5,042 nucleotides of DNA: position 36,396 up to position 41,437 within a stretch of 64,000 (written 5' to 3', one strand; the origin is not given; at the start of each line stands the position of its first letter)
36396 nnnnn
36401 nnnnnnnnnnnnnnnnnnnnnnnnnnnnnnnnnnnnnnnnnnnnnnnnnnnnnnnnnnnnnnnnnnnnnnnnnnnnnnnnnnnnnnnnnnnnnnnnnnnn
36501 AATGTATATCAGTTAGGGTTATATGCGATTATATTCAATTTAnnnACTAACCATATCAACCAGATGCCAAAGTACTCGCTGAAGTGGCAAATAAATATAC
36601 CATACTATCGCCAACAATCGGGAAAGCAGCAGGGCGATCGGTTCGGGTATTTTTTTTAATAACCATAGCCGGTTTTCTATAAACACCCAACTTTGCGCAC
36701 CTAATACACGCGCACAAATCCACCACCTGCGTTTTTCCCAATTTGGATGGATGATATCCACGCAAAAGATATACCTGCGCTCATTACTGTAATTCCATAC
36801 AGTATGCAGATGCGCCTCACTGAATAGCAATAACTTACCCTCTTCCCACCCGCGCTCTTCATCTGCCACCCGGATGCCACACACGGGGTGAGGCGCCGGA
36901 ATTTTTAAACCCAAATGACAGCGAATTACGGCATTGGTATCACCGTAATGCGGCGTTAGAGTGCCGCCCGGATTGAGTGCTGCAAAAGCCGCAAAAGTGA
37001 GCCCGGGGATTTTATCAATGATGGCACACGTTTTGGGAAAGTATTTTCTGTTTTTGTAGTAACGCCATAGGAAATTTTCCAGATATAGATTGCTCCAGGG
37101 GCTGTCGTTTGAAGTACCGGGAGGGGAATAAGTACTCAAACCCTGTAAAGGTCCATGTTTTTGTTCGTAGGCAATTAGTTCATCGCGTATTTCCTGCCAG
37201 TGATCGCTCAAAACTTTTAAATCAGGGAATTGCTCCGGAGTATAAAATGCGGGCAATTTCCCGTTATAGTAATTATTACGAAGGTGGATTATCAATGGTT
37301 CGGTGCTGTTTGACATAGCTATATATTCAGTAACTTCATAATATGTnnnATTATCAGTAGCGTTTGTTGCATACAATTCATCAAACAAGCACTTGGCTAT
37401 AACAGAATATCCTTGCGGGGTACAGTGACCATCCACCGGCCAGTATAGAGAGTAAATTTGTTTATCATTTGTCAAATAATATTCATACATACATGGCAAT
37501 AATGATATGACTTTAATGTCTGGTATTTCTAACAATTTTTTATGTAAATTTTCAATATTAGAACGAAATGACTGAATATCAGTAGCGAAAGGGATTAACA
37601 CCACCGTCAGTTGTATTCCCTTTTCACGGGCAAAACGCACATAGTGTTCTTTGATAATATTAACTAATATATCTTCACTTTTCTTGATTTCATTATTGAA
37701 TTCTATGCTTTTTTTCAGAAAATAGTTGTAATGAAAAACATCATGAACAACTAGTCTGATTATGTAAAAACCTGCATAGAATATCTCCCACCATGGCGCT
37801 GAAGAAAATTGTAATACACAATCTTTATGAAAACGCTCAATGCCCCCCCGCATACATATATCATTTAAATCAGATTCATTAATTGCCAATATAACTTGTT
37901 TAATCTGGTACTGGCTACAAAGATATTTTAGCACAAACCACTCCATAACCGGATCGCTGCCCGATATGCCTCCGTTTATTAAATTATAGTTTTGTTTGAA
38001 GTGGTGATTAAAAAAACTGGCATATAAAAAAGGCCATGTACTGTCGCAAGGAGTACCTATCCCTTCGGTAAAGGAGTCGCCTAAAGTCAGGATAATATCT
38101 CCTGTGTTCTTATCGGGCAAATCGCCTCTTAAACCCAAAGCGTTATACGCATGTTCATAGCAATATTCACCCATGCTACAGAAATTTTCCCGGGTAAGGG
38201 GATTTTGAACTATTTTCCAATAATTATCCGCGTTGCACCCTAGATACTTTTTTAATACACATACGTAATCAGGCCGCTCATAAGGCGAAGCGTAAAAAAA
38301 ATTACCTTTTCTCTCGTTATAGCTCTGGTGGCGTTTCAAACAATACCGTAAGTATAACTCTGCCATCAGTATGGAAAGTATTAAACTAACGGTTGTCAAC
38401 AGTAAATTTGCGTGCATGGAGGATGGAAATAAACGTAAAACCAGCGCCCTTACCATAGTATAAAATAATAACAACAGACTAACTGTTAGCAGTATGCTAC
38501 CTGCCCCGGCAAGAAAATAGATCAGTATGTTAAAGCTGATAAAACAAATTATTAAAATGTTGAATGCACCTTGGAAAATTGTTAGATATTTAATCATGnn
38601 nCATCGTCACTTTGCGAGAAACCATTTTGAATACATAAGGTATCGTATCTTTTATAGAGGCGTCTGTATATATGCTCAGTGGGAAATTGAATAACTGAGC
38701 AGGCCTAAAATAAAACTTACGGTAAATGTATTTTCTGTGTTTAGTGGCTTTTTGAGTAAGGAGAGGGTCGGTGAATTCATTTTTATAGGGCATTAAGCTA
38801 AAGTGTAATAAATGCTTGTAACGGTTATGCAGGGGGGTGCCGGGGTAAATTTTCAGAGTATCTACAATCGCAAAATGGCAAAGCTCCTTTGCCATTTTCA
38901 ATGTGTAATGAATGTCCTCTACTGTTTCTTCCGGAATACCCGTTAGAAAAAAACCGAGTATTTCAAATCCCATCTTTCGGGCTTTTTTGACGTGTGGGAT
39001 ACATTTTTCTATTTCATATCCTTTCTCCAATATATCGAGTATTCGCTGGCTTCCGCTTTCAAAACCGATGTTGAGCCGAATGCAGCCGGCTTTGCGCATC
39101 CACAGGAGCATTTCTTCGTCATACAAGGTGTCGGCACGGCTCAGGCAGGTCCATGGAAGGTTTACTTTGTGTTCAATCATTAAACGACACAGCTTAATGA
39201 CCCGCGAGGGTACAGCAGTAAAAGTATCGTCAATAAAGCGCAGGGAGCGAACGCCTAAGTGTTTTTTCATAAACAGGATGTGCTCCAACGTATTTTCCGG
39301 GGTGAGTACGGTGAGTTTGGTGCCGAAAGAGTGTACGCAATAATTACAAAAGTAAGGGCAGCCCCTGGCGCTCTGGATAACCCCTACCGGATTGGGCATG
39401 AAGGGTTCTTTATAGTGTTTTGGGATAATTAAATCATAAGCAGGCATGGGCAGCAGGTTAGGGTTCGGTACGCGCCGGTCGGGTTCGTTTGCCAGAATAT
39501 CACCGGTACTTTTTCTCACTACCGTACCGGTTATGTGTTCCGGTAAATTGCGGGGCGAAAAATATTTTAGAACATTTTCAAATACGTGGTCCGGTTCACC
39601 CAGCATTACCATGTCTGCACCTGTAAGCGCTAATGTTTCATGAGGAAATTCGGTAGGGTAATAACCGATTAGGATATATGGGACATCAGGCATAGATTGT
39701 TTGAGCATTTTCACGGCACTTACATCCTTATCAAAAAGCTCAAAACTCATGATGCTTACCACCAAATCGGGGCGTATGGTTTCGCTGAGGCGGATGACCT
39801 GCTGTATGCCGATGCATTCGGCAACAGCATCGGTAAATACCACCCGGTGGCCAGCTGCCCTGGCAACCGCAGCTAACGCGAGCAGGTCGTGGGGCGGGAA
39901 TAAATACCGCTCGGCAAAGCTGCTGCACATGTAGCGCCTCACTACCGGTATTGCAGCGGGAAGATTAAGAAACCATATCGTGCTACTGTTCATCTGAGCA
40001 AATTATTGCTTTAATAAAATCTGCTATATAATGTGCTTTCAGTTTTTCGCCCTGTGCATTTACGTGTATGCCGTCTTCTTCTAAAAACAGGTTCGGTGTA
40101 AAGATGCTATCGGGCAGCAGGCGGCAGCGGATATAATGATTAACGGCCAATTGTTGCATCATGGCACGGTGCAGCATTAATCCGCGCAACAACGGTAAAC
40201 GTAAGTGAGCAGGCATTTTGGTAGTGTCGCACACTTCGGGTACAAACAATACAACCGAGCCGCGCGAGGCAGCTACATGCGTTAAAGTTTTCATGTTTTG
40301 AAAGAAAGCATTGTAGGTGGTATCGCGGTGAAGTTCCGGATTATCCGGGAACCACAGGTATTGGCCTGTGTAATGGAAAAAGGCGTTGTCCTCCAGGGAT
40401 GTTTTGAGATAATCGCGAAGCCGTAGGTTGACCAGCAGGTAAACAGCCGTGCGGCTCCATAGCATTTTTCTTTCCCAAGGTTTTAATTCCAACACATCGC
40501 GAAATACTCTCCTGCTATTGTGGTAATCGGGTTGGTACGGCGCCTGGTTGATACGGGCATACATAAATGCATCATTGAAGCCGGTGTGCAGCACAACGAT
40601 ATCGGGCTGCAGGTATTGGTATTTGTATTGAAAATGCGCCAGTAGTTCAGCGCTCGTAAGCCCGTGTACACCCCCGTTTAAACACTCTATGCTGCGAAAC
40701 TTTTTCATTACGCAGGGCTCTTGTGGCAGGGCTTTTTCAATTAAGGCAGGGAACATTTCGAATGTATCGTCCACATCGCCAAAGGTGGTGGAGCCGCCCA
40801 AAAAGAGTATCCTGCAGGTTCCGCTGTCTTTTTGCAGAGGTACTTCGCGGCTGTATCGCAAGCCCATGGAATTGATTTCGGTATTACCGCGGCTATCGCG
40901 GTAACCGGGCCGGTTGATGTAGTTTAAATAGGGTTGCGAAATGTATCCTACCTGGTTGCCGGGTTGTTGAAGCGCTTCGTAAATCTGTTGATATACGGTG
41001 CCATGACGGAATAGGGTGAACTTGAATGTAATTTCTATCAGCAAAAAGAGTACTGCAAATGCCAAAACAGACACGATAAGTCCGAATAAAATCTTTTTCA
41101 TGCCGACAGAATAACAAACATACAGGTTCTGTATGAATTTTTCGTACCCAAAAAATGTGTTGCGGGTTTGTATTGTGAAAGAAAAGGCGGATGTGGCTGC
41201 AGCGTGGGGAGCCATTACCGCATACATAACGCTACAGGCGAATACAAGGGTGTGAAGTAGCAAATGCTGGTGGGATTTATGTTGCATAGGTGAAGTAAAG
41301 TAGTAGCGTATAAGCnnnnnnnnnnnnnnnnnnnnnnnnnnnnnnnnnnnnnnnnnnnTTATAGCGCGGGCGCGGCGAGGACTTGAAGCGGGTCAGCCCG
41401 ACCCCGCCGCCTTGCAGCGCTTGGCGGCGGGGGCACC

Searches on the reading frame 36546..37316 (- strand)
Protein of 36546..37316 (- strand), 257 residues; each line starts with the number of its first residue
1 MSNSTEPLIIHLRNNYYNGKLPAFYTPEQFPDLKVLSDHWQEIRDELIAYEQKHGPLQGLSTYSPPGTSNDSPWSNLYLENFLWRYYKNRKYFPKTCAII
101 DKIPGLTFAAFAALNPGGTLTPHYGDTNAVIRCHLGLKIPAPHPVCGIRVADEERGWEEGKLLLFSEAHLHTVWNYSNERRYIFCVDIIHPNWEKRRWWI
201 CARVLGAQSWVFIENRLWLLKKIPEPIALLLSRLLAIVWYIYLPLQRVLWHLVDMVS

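Call 5: search_protein_families(library=pfam, proteins=[window:36546-37316:-], max_evalue=0.01)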
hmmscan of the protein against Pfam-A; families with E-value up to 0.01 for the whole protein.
window:36546-37316:- (257 aa): 1 family
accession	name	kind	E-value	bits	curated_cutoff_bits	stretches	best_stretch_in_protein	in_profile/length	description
PF05118.21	Asp_Arg_Hydrox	-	8.8e-41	139.8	22.6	1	38-191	2-157/157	Aspartyl/Asparaginyl beta-hydroxylase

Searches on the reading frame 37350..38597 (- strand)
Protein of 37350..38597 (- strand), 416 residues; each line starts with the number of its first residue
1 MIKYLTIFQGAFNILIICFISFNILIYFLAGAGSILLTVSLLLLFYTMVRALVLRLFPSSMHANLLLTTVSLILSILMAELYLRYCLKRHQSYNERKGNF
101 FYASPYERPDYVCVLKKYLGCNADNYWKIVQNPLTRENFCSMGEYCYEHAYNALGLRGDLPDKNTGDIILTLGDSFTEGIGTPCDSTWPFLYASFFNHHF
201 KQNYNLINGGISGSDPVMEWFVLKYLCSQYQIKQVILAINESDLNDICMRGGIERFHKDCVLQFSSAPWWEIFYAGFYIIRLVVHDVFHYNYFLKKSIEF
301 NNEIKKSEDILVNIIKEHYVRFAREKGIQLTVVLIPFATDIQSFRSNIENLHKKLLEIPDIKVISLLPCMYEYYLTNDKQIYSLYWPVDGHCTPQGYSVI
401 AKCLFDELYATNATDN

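Call 5: search_protein_families(library=pfam, proteins=[window:37350-38597:-], max_evalue=0.01)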
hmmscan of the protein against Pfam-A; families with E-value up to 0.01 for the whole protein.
window:37350-38597:- (416 aa): 2 families
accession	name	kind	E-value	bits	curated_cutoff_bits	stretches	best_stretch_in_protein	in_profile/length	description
PF00657.28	Lipase_GDSL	-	3.9e-05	24.3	23.6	1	169-404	1-208/208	GDSL-like Lipase/Acylhydrolase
PF13472.12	Lipase_GDSL_2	-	0.0014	19.6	32.9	1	172-216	2-46/178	GDSL-like Lipase/Acylhydrolase family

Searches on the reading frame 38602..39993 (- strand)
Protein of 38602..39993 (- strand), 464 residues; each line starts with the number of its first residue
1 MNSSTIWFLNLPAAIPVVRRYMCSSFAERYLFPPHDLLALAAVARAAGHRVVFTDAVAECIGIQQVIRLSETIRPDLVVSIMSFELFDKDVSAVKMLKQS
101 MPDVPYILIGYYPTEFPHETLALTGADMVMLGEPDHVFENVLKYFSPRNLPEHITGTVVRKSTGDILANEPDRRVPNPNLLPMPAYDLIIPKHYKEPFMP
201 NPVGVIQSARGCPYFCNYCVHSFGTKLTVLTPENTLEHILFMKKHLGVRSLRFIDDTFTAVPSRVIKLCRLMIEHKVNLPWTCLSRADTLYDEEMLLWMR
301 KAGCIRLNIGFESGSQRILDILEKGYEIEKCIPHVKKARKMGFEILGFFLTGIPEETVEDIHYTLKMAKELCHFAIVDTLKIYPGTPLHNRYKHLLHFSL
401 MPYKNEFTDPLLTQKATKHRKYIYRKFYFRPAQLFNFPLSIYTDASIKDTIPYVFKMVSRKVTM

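Call 5: search_protein_families(library=pfam, proteins=[window:38602-39993:-], max_evalue=0.01)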
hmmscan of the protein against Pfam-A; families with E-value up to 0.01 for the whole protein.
window:38602-39993:- (464 aa): 2 families
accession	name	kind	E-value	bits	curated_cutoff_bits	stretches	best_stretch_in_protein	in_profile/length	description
PF04055.27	Radical_SAM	-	1.2e-21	78.1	29.5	1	208-367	3-165/166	Radical SAM superfamily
PF02310.24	B12-binding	-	8.6e-10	38.9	32.1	1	33-141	13-120/121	B12 binding domain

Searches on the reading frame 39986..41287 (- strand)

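Call 5: search_protein_families(library=pfam, proteins=[window:39986-41287:-], max_evalue=0.01)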
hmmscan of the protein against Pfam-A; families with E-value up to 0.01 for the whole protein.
window:39986-41287:- (434 aa): 1 family
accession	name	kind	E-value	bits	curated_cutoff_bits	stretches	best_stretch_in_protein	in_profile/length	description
PF13472.12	Lipase_GDSL_2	-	1.1e-05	26.4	32.9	1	162-257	1-88/178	GDSL-like Lipase/Acylhydrolase family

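Call 55: search_protein_families(library=ncbifam, proteins=[window:39986-41287:-], max_evalue=0.01)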
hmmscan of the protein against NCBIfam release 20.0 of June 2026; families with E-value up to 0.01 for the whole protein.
window:39986-41287:- (434 aa): 0 families
